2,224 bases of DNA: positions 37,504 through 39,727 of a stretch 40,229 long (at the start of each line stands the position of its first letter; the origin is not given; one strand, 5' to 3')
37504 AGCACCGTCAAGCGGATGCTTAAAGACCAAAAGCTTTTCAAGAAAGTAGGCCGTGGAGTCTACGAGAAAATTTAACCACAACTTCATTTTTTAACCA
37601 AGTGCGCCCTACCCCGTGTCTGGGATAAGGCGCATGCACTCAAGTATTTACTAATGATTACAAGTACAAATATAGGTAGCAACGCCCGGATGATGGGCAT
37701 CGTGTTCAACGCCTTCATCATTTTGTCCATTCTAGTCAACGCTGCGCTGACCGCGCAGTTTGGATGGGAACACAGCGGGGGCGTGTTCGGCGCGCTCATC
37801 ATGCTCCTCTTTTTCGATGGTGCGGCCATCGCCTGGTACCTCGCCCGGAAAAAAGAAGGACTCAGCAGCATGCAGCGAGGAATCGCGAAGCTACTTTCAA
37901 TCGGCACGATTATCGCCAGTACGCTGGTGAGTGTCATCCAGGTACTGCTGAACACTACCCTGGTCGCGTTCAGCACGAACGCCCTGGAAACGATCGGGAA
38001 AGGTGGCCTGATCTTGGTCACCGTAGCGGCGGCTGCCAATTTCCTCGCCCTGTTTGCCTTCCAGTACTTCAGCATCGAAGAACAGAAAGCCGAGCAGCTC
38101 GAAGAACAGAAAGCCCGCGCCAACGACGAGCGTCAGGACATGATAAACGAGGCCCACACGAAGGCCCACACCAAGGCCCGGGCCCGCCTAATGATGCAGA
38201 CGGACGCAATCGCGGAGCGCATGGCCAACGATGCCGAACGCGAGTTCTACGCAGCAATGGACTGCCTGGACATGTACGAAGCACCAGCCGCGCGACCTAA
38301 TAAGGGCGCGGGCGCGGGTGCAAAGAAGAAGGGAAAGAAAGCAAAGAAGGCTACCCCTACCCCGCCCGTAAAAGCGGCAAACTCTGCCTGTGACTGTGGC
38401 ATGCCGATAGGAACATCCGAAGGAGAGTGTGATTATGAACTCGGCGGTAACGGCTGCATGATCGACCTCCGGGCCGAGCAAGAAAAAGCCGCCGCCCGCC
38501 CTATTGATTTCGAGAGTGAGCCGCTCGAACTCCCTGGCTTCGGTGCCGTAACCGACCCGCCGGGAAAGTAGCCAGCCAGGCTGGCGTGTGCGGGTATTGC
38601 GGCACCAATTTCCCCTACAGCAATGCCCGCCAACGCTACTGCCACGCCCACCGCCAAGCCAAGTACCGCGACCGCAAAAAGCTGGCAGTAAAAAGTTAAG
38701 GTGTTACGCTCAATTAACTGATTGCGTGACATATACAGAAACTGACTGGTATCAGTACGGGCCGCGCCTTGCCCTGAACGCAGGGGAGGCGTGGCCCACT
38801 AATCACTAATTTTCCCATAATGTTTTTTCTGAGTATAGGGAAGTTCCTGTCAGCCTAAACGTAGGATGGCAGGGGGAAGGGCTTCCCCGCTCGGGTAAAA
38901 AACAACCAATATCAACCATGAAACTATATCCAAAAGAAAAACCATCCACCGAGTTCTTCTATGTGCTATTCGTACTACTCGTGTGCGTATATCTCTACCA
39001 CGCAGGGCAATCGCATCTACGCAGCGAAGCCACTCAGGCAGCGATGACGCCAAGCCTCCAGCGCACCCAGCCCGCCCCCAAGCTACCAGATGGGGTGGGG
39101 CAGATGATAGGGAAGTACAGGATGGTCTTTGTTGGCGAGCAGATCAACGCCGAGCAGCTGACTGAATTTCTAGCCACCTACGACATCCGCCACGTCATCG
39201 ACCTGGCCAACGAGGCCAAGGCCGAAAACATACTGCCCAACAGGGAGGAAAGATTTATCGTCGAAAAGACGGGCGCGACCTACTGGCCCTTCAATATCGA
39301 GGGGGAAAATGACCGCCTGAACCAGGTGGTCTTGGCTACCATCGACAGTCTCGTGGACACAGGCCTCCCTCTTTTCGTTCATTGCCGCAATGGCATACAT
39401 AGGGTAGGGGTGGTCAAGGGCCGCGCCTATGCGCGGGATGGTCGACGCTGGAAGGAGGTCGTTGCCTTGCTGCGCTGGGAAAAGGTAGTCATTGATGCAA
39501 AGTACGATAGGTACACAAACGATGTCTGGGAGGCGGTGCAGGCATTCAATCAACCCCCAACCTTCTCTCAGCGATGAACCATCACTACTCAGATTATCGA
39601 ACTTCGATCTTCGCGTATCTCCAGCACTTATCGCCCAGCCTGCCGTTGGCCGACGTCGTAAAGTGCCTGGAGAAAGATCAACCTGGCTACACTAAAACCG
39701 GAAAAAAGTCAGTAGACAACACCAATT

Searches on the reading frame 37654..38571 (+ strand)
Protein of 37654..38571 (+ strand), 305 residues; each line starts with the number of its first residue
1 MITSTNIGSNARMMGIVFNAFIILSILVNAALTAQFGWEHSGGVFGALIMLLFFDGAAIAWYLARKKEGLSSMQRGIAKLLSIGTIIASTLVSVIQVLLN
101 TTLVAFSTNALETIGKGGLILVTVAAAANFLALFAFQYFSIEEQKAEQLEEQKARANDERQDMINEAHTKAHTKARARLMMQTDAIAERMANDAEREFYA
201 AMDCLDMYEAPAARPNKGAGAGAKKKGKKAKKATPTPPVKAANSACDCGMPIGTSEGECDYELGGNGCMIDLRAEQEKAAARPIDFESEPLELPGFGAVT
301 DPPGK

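Call 58: search_protein_families(library=pfam, max_evalue=0.1, proteins=[window:37654-38571:+])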
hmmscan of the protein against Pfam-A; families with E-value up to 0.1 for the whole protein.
window:37654-38571:+ (305 aa): 3 families
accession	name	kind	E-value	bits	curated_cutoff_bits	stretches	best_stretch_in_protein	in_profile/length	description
PF05425.18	CopD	-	0.022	15.6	32.1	0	103-156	24-80/105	Copper resistance protein D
PF20134.4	DUF6524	-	0.037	14.2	27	1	91-146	39-94/131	Family of unknown function (DUF6524)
PF01312.24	Bac_export_2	-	0.081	12.6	24.4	0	67-188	128-247/335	FlhB HrpN YscU SpaS Family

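Call 59: find_related_loci(query=window:37654-38571:+, collection=viral_contigs, flank=1500)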
Query window:37654-38571:+ (305 aa) in viral_contigs; peptide patterns used: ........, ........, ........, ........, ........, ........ (x = any residue, [..] = any of these).
11 stretches matched a pattern; 4 encode a relative of the query (tblastn E <= 1e-3); 4 distinct loci.
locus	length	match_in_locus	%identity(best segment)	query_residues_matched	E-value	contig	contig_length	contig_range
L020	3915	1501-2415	99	1-305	0e+0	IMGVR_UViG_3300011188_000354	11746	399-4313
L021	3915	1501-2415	99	1-305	0e+0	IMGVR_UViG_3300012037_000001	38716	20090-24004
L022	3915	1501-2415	96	1-305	0e+0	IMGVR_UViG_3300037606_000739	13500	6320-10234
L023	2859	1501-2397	68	1-295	1e-123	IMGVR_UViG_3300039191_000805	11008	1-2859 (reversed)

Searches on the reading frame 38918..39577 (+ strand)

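Call 58: search_protein_families(library=pfam, max_evalue=0.1, proteins=[window:38918-39577:+])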
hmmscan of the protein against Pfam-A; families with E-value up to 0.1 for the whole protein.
window:38918-39577:+ (219 aa): 7 families
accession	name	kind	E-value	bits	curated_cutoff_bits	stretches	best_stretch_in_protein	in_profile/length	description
PF03162.18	Y_phosphatase2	-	0.00031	20.8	27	1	82-168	25-110/165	Tyrosine phosphatase family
PF22785.1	Tc-R-P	-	0.00042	21.3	27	1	82-166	16-96/106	Polymorphic toxin system, DSP-PTPase phosphatase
PF00782.25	DSPc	-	0.00049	20.3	33.5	1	71-166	2-90/133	Dual specificity phosphatase, catalytic domain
PF22741.1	PTP-NADK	-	0.0027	17.6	27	1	71-165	31-123/163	DSP-PTPase phosphatase fused to NAD+ Kinase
PF22784.1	PTP-SAK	-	0.0043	17.5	27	1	64-165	7-103/153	Swiss Army Knife protein, DSP-PTPase phosphatase domain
PF07347.17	CI-B14_5a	-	0.044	14.1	25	0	48-62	28-42/95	NADH:ubiquinone oxidoreductase subunit B14.5a (Complex I-B14.5a)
PF13350.11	Y_phosphatase3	-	0.051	14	22.2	0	134-166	114-145/240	Tyrosine phosphatase family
